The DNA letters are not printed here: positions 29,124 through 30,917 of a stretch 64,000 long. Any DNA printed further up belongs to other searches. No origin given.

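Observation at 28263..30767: Abutting lipoprotein pair: cytochrome-c-like/YVTN propeller protein plus double RskA-like-domain protein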

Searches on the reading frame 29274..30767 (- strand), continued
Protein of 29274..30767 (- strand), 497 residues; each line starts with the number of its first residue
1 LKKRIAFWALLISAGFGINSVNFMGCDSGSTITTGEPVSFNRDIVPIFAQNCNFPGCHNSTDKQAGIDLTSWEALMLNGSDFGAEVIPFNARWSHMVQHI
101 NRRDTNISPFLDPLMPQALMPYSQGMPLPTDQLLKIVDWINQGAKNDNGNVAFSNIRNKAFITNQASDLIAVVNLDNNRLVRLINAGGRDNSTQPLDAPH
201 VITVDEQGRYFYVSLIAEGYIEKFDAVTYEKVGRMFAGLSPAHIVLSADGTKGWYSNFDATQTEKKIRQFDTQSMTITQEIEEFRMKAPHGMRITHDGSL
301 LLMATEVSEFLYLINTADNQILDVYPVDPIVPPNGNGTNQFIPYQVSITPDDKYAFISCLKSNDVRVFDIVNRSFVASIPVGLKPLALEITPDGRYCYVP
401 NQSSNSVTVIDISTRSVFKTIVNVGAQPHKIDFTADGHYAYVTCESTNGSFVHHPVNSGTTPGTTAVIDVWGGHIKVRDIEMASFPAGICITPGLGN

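Call 10: search_solved_structures(query=window:29274-30767:-, max_evalue=0.01, show_alignments=2)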
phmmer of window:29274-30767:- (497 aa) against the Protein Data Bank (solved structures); distinct sequences matched with E-value up to 0.01: 10.
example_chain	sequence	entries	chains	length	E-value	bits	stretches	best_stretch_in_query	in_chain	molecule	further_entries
1l0q_A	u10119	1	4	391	8e-34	120.3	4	354-443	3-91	Surface layer protein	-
5c2v_B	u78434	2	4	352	2.1e-23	86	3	343-446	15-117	HYDRAZINE SYNTHASE BETA SUBUNIT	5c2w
3u4y_A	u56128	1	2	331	1.5e-08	36.9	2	344-442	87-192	uncharacterized protein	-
3bws_A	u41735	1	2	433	7.5e-08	34.6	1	351-408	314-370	protein Lp49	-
6rtd_A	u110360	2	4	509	1.1e-06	30.8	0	349-428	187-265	Cytochrome c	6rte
3vgz_A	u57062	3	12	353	1.6e-06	30.3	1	287-446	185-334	Uncharacterized protein YncE | PQQ-dependent catabolism-associated beta-propeller protein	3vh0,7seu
3fgb_A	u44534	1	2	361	0.00023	23.2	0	347-414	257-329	uncharacterized protein Q89ZH8_BACTN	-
3scy_A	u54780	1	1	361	0.0003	22.8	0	294-411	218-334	Hypothetical bacterial 6-phosphogluconolactonase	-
3hfq_A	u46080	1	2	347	0.0013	20.7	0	345-420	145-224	uncharacterized protein lp_2219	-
6igb_A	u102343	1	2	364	0.007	18.3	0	391-450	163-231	Periplasmic gluconolactonase, PpgL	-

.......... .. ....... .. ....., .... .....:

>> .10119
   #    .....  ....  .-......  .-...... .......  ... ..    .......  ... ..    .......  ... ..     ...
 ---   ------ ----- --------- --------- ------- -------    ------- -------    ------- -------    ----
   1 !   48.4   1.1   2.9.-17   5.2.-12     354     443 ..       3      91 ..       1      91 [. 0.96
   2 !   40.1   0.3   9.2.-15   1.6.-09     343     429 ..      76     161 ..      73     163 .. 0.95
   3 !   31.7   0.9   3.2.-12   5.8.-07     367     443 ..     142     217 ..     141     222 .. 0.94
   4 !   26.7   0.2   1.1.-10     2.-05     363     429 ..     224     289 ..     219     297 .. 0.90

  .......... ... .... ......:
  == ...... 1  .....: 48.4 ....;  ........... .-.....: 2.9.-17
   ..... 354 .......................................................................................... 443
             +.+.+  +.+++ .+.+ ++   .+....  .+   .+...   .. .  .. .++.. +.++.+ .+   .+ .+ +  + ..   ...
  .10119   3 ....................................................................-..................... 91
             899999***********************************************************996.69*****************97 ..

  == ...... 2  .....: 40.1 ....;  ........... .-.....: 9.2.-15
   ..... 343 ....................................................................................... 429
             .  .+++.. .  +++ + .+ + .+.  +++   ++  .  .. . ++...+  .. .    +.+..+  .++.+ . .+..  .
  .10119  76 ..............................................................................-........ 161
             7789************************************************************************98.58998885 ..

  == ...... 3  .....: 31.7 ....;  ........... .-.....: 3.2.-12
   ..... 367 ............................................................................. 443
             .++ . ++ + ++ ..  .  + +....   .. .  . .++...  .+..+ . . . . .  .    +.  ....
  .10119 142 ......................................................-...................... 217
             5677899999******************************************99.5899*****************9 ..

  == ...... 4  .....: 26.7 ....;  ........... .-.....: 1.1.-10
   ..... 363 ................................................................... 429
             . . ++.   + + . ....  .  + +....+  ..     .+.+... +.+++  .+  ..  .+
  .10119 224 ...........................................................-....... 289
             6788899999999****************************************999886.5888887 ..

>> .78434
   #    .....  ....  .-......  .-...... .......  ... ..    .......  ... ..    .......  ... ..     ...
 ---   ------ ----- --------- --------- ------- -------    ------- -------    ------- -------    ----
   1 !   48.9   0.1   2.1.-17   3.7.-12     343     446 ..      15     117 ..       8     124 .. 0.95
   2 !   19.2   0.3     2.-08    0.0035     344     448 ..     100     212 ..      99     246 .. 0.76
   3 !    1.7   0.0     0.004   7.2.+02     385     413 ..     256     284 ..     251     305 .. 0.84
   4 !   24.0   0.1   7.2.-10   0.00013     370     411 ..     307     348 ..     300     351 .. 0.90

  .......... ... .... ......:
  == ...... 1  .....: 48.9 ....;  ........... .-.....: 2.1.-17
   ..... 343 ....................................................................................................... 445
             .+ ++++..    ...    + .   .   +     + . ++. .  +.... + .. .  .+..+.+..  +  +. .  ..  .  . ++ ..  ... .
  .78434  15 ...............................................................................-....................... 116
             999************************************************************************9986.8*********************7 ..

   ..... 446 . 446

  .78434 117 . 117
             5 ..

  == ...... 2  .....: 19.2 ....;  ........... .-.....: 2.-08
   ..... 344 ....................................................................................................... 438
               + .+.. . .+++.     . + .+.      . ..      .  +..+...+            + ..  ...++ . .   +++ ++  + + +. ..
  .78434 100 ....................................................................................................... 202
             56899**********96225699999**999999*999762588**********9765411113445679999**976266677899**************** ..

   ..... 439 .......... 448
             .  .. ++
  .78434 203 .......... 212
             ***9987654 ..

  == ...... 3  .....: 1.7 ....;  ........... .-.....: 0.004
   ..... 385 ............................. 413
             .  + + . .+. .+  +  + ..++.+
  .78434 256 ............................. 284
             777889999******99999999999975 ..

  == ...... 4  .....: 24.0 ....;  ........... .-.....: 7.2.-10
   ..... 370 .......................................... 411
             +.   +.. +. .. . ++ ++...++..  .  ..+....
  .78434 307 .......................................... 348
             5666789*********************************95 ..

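Call 30: find_encoding_contigs(protein=P0131, flank=6000, max_places=1)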
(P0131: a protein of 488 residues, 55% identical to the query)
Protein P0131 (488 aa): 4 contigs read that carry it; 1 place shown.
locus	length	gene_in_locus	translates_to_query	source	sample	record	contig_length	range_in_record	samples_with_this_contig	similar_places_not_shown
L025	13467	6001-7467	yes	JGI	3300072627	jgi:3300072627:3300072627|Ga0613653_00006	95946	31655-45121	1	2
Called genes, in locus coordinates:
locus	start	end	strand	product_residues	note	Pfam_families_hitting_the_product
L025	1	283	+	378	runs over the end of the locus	PF00083:Sugar_tr, PF07690:MFS_1, PF03137:OATP (weak)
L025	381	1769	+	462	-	-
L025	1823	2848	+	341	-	PF08331:QueG_DUF1730, PF00037:Fer4 (weak), PF12838:Fer4_7 (weak), PF13484:Fer4_16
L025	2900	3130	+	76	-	-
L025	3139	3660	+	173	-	-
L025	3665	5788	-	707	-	-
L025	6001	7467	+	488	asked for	PF21783:YNCE (faint), PF22494:choice_anch_I (faint), PF10282:Lactonase, PF02239:Cytochrom_D1 (weak), PF25174:Beta-prop_THOC3 (weak)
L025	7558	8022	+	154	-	PF14534:DUF4440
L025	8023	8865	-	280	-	PF08327:AHSA1, PF00293:NUDIX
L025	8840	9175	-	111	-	PF12840:HTH_20, PF24033:DUF7342 (weak), PF01022:HTH_5, PF08279:HTH_11 (weak), PF21476:PF0610-like_N (weak), PF01978:TrmB (weak)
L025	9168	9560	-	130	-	PF07237:DUF1428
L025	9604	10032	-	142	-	PF08327:AHSA1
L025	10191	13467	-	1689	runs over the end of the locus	PF01835:MG2, PF07703:A2M_BRD, PF13620:CarboxypepD_reg, PF13715:CarbopepD_reg_2, PF00207:A2M, PF07678:TED_complement, PF17973:bMG10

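Call 31: find_encoding_contigs(protein=P0167, flank=6000, max_places=1)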
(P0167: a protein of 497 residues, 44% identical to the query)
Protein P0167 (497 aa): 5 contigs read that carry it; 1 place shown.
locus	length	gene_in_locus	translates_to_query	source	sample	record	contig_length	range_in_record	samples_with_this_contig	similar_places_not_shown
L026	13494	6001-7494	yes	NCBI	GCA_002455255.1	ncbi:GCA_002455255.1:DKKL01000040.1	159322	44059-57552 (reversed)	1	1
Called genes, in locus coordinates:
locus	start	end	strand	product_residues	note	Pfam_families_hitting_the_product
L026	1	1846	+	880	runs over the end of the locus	PF00133:tRNA-synt_1, PF09334:tRNA-synt_1g, PF13603:tRNA-synt_1_2, PF08264:Anticodon_1, PF10458:Val_tRNA-synt_C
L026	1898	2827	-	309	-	PF00491:Arginase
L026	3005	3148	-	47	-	-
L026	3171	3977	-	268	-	PF23396:DUF7103 (faint), PF06197:DUF998 (weak)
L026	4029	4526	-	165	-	PF13302:Acetyltransf_3, PF00583:Acetyltransf_1 (weak)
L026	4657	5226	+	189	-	-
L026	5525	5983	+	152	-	PF20791:Acyl-ACP_TE_C (faint), PF13279:4HBT_2, PF03061:4HBT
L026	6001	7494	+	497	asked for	PF21783:YNCE (faint), PF22494:choice_anch_I (faint), PF25174:Beta-prop_THOC3 (faint), PF16819:DUF5074 (faint), PF10282:Lactonase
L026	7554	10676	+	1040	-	PF00082:Peptidase_S8, PF18962:Por_Secre_tail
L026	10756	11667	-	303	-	PF18962:Por_Secre_tail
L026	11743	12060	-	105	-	-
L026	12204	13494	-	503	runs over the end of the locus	PF00089:Trypsin, PF13365:Trypsin_2, PF00595:PDZ, PF13180:PDZ_2, PF17820:PDZ_6 (weak), PF13180:PDZ_2 (weak)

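Call 32: find_encoding_contigs(protein=P0164, flank=6000, max_places=1)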
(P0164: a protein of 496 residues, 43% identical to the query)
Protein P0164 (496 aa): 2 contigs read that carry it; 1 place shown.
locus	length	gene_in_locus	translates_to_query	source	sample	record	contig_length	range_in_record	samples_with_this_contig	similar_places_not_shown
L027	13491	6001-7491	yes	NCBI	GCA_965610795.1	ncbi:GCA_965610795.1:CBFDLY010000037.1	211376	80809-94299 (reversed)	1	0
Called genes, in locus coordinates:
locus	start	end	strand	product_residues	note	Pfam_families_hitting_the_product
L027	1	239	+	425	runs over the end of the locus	PF01979:Amidohydro_1, PF12890:DHOase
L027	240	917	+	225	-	PF01557:FAA_hydrolase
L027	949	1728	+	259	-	PF00142:Fer4_NifH (faint), PF00448:SRP54 (faint), PF01656:CbiA, PF02374:ArsA_ATPase (weak), PF06564:CBP_BcsQ, PF09140:MipZ (faint), PF10609:ParA, PF13614:AAA_31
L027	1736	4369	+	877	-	PF00133:tRNA-synt_1, PF09334:tRNA-synt_1g, PF13603:tRNA-synt_1_2, PF09334:tRNA-synt_1g, PF00133:tRNA-synt_1, PF08264:Anticodon_1, PF10458:Val_tRNA-synt_C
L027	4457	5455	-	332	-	PF00491:Arginase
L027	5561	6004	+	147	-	PF01643:Acyl-ACP_TE (weak), PF13279:4HBT_2, PF03061:4HBT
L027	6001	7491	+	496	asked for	PF23414:Beta-prop_EML_2 (faint), PF10282:Lactonase (faint), PF22494:choice_anch_I (weak), PF25174:Beta-prop_THOC3 (weak)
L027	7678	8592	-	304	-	PF13585:CHU_C (faint), PF18962:Por_Secre_tail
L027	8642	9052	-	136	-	PF18962:Por_Secre_tail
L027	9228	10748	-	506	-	PF00089:Trypsin, PF13365:Trypsin_2, PF14685:PDZ_Tricorn (faint), PF00595:PDZ, PF13180:PDZ_2, PF17820:PDZ_6, PF13180:PDZ_2 (weak)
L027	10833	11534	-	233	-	PF11967:RecO_N, PF02565:RecO_C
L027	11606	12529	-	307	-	PF00294:PfkB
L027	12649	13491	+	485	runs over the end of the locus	-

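Call 34: predict_structure(alignment_id=A2)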
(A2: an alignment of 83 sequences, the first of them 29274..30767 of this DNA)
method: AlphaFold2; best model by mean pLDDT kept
length: 497 residues; sequences in the alignment: 83
mean_pLDDT: 88.0   pTM: 0.85
mean pLDDT of the five models: 88.0, 86.3, 85.8, 85.0, 82.7
residues with pLDDT >= 90: 317; 70-90: 139; 50-70: 17; < 50: 24
segments of 3 or more residues with pLDDT < 50: 22-33, 448-459
pLDDT, mean of each block of 10 residues (from residue 1): 89 83 40 67 92 83 85 91 85 85 77 79 87 93 93 90 91 92 87 80 93 93 94 93 92 87 86 97 92 95 96 98 98 95 96 98 98 98 96 97 97 98 92 96 68 37 88 94 88 73
secondary structure, 60 per line:
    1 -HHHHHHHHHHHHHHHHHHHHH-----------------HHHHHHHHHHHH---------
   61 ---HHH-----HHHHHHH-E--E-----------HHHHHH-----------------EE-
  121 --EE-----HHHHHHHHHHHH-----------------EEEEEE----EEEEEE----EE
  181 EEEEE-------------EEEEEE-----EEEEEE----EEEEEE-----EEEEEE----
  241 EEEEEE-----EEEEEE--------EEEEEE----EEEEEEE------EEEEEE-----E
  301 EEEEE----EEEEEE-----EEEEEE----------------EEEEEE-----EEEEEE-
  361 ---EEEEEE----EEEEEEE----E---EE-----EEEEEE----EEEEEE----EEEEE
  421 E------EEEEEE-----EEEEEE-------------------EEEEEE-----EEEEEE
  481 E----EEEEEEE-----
elements in order: H2-22 H40-51 H72-78 H95-100 H130-141 E159-164 E169-174 E179-185 E199-204 E210-215 E220-225 E231-236 E241-246 E252-257 E266-271 E276-282 E289-294 E300-305 E310-315 E321-326 E343-348 E354-359 E364-369 E374-380 E396-401 E406-411 E416-421 E428-433 E439-444 E464-469 E475-481 E486-492

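Call 38: search_protein_families(library=pfam, alignment_id=A2, max_evalue=0.01)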
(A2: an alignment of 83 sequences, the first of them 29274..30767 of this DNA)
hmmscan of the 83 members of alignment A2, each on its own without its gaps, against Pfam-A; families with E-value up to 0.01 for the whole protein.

A. member 1, window:29274-30767:- (497 aa): 6 families
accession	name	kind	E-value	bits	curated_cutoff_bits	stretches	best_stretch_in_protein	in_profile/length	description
PF25174.1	Beta-prop_THOC3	-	1.1e-10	41.4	305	1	345-448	51-152/272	THOC3 beta-propeller domain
PF10282.15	Lactonase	-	3e-10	40.3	21.7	1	343-414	246-322/344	Lactonase, 7-bladed beta-propeller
PF21783.3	YNCE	-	5.3e-07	29.7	27.1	1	341-444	198-302/339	YNCE-like beta-propeller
PF02239.22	Cytochrom_D1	-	5.7e-07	28.8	25.5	1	350-427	45-121/368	Cytochrome D1 heme domain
PF23414.1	Beta-prop_EML_2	-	0.00049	20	90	1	353-446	10-102/266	Echinoderm microtubule-associated protein second beta-propeller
PF07635.16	PSCyt1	-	0.00056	20.9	22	1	56-105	3-51/59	Planctomycete cytochrome C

B. families by the number of members that match (of 83 scanned): 27 families (the first 25 are shown)
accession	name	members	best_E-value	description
PF10282.15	Lactonase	83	2.2e-20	Lactonase, 7-bladed beta-propeller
PF25174.1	Beta-prop_THOC3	83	4.5e-15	THOC3 beta-propeller domain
PF02239.22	Cytochrom_D1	82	2e-13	Cytochrome D1 heme domain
PF21783.3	YNCE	82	1.4e-11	YNCE-like beta-propeller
PF23414.1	Beta-prop_EML_2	75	9.9e-09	Echinoderm microtubule-associated protein second beta-propeller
PF07635.16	PSCyt1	45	2.5e-05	Planctomycete cytochrome C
PF16819.11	DUF5074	24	3.2e-06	Domain of unknown function (DUF5074)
PF24814.1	WD40_Prp19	19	1.3e-05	Prp19 WD40 domain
PF01436.27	NHL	17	4.5e-06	NHL repeat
PF24684.1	Vgb_lyase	14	1.1e-05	Virginiamycin B lyase family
PF25172.1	Beta-prop_WDR3_2nd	14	5.5e-05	WDR3 second beta-propeller domain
PF05694.17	SBP56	11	5.4e-06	56kDa selenium binding protein (SBP56)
PF01731.26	Arylesterase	9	3.5e-06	Arylesterase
PF23393.2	Beta-prop_WDR90_POC16_2nd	7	0.00022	WDR90/POC16, second beta-propeller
PF07433.17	DUF1513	6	0.00025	Protein of unknown function (DUF1513)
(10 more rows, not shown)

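Call 41: fold_search(model_id=the predicted structure, library=pdb)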
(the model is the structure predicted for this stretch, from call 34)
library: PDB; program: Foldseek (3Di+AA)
matches with E <= 10: 1988; with E <= 0.001: 1918
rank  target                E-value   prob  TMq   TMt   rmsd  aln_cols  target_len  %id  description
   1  1l0q_A                5.4e-24  1.00  0.56  0.71   1.9       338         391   22  Tandem YVTN beta-propeller and PKD domains from an archaeal surface layer protein (released 2002-11-06)
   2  6rtd_B                6.8e-19  1.00  0.46  0.48  12.3       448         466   16  Dihydro-heme d1 dehydrogenase NirN in complex with DHE (released 2019-06-19)
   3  7seu_D                2.5e-18  1.00  0.49  0.75   2.9       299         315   20  Crystal structure of E coli contaminant protein YncE co-purified with a plant protein (released 2022-04-20)
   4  6rtd_A                2.7e-18  1.00  0.46  0.48  12.3       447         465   16  Dihydro-heme d1 dehydrogenase NirN in complex with DHE (released 2019-06-19)
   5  1nir_A                1.1e-17  1.00  0.47  0.44  11.9       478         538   14  OXYDIZED NITRITE REDUCTASE FROM PSEUDOMONAS AERUGINOSA (released 1997-12-03)
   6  6rte_A                1.2e-17  1.00  0.45  0.48  12.3       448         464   16  Dihydro-heme d1 dehydrogenase NirN in complex with DHE (released 2019-06-19)
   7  1gjq_A                1.3e-17  1.00  0.48  0.44  11.9       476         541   13  Pseudomonas aeruginosa cd1 nitrite reductase reduced cyanide complex (released 2002-08-01)
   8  1nir_B                1.6e-17  1.00  0.46  0.43  12.2       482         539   13  OXYDIZED NITRITE REDUCTASE FROM PSEUDOMONAS AERUGINOSA (released 1997-12-03)
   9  3vgz_A                2.5e-17  1.00  0.52  0.79   2.5       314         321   19  Crystal structure of E. coli YncE (released 2011-11-16)
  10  7bid                  3.0e-17  1.00  0.54  0.91   2.3       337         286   11  Crystal structure of v31WRAP-T, a 7-bladed designer protein (released 2021-09-22)
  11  1bl9_A                3.5e-17  1.00  0.46  0.43  19.4       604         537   12  CONFORMATIONAL CHANGES OCCURRING UPON REDUCTION IN NITRITE REDUCTASE FROM PSEUDOMONAS AERUGINOSA (released 1999-04-27)
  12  3vgz_C                3.9e-17  1.00  0.52  0.79   2.4       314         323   19  Crystal structure of E. coli YncE (released 2011-11-16)
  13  3bws_A                4.4e-17  1.00  0.46  0.55   4.6       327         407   16  Crystal structure of the leptospiral antigen Lp49 (released 2008-10-07)
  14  1hzv                  8.1e-17  1.00  0.47  0.45  11.5       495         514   14  DOMAIN SWING UPON HIS TO ALA MUTATION IN NITRITE REDUCTASE OF PSEUDOMONAS AERUGINOSA (released 2001-09-26)
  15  6tsi_A                1.0e-16  1.00  0.47  0.44  12.2       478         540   13  cd1 nitrite reductase NirS with bound dihydro-heme d1 (released 2020-11-18)
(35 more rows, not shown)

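Call 68: find_encoding_contigs(protein=P0108, flank=5000, max_places=1)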
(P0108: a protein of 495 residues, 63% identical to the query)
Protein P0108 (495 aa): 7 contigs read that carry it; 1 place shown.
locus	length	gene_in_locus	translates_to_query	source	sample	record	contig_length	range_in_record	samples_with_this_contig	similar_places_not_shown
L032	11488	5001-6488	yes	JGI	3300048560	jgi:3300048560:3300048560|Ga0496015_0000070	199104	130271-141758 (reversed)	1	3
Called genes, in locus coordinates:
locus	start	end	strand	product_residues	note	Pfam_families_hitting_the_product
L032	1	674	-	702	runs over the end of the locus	PF02897:Peptidase_S9_N, PF00326:Peptidase_S9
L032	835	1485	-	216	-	PF03446:NAD_binding_2 (weak), PF03807:F420_oxidored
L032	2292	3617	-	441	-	PF02163:Peptidase_M50, PF00595:PDZ, PF13180:PDZ_2, PF14685:PDZ_Tricorn (faint), PF13180:PDZ_2 (weak), PF17820:PDZ_6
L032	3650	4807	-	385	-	PF02670:DXP_reductoisom, PF08436:DXP_redisom_C, PF13288:DXPR_C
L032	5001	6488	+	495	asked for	PF22494:choice_anch_I (faint), PF02239:Cytochrom_D1, PF21783:YNCE (weak), PF25174:Beta-prop_THOC3 (weak), PF10282:Lactonase (weak)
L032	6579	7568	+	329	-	-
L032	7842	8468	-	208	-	-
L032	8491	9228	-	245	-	PF13505:OMP_b-brl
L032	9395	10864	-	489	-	PF20245:DUF6600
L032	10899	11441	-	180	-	-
